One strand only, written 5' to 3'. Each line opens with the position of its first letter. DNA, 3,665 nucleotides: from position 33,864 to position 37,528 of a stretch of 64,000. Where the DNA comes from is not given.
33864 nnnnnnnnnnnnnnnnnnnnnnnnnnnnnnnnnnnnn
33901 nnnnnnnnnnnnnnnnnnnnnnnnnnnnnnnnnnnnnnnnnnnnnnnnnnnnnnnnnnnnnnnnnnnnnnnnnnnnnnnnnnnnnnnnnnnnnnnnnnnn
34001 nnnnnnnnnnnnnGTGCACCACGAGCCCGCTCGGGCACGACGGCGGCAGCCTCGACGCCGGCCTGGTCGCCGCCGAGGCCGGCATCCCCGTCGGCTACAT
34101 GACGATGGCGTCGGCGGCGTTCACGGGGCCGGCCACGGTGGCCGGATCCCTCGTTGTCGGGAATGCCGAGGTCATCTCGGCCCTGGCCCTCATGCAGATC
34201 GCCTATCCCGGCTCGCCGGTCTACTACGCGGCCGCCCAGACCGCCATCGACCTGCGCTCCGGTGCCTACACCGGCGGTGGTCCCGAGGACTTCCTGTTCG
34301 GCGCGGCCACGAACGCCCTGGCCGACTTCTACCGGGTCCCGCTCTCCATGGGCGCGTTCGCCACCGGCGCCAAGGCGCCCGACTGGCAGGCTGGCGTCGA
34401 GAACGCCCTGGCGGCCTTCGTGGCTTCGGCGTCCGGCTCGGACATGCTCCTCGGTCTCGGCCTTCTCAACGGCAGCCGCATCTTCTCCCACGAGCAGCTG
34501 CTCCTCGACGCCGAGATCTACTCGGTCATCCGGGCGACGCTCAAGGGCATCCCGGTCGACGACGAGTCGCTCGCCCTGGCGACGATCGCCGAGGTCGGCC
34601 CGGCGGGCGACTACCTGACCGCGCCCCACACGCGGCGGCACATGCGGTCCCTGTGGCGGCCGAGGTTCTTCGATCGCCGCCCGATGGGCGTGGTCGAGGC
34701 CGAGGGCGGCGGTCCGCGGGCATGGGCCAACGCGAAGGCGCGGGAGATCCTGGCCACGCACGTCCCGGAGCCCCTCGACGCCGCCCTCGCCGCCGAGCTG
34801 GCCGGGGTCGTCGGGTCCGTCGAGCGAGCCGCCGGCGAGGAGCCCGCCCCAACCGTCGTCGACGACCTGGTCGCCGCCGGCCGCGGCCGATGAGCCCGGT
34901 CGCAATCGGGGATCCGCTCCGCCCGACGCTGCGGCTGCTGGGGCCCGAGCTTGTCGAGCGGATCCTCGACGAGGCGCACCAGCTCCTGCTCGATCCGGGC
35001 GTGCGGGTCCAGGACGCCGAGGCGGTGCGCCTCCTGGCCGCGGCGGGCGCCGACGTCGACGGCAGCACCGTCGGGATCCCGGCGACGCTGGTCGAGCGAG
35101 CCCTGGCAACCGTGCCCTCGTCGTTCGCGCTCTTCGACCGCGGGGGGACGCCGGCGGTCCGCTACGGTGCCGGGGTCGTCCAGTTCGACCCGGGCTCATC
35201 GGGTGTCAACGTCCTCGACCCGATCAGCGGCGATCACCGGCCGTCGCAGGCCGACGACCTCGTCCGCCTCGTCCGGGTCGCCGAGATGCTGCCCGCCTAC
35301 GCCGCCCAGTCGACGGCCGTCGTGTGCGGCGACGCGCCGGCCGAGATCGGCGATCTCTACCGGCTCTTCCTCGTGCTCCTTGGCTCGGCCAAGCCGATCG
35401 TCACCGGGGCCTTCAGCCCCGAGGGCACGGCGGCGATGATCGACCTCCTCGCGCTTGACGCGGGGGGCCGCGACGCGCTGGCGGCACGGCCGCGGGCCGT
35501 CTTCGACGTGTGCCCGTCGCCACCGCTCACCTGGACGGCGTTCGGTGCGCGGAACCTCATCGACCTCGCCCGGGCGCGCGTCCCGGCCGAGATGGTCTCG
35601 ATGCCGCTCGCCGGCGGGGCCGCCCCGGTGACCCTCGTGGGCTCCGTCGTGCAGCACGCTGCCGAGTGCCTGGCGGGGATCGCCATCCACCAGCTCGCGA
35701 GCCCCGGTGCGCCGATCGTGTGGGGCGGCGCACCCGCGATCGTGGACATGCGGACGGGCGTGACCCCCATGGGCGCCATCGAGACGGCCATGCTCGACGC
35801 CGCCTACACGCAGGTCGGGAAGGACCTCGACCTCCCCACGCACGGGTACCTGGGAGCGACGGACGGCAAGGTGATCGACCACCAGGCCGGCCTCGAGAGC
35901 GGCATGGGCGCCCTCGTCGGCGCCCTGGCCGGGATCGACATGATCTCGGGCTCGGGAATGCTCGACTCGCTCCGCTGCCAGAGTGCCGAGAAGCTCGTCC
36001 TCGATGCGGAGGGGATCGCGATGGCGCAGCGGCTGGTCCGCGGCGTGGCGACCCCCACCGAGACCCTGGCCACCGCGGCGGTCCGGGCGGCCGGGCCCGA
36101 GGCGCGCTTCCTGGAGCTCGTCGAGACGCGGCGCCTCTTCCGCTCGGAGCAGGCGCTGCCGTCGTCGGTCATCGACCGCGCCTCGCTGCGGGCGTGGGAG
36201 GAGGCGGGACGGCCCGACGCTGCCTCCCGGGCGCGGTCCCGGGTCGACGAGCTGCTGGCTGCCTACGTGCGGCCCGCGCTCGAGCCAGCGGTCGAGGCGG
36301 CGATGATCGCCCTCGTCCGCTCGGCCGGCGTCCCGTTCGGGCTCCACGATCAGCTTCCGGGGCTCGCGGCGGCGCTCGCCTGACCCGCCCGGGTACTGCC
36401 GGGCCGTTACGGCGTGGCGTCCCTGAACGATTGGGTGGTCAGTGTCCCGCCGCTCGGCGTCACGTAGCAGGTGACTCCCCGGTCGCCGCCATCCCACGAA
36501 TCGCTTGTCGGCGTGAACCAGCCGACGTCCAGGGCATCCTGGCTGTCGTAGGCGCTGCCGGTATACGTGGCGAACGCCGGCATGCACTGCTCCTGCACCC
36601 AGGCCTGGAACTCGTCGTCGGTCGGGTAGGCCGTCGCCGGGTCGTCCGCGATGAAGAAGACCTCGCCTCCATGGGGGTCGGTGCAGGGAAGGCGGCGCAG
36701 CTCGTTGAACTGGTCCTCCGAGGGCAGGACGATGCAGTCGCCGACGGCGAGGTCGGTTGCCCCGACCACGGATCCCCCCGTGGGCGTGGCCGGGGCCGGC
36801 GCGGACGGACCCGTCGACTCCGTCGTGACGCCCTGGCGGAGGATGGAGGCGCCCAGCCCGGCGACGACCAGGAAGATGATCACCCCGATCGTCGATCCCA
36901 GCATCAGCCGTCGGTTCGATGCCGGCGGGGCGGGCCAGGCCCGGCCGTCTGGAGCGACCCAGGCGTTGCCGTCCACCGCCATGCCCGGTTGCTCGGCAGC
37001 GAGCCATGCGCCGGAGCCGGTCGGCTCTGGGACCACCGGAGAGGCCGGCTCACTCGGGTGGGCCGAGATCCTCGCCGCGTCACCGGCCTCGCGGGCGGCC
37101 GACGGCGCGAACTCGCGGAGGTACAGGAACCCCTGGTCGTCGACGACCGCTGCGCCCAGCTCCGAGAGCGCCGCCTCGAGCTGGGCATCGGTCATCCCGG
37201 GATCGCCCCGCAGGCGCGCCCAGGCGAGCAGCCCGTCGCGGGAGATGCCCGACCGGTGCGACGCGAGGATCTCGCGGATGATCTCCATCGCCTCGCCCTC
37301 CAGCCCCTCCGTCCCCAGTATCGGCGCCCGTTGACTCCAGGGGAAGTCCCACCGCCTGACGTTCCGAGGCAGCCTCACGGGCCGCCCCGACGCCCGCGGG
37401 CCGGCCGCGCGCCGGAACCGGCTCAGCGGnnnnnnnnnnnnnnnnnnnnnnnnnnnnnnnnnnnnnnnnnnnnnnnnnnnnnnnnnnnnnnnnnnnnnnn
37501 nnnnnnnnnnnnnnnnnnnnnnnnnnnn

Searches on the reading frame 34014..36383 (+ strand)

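Call 40: search_protein_families(library=pfam, proteins=[window:34014-36383:+], max_evalue=0.001)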
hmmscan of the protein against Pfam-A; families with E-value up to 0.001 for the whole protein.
window:34014-36383:+ (789 aa): 1 family
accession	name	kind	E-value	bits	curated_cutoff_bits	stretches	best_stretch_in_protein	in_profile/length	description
PF06253.16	MTTB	-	2.1e-83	280.5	25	1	274-767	1-491/500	Trimethylamine methyltransferase (MTTB)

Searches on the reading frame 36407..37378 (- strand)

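Call 40: search_protein_families(library=pfam, proteins=[window:36407-37378:-], max_evalue=0.001)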
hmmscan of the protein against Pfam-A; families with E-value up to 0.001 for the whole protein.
window:36407-37378:- (323 aa): 1 family
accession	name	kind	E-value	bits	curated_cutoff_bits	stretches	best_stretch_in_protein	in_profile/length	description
PF13845.11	Septum_form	-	4.9e-13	49.6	25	1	210-304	129-227/227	Septum formation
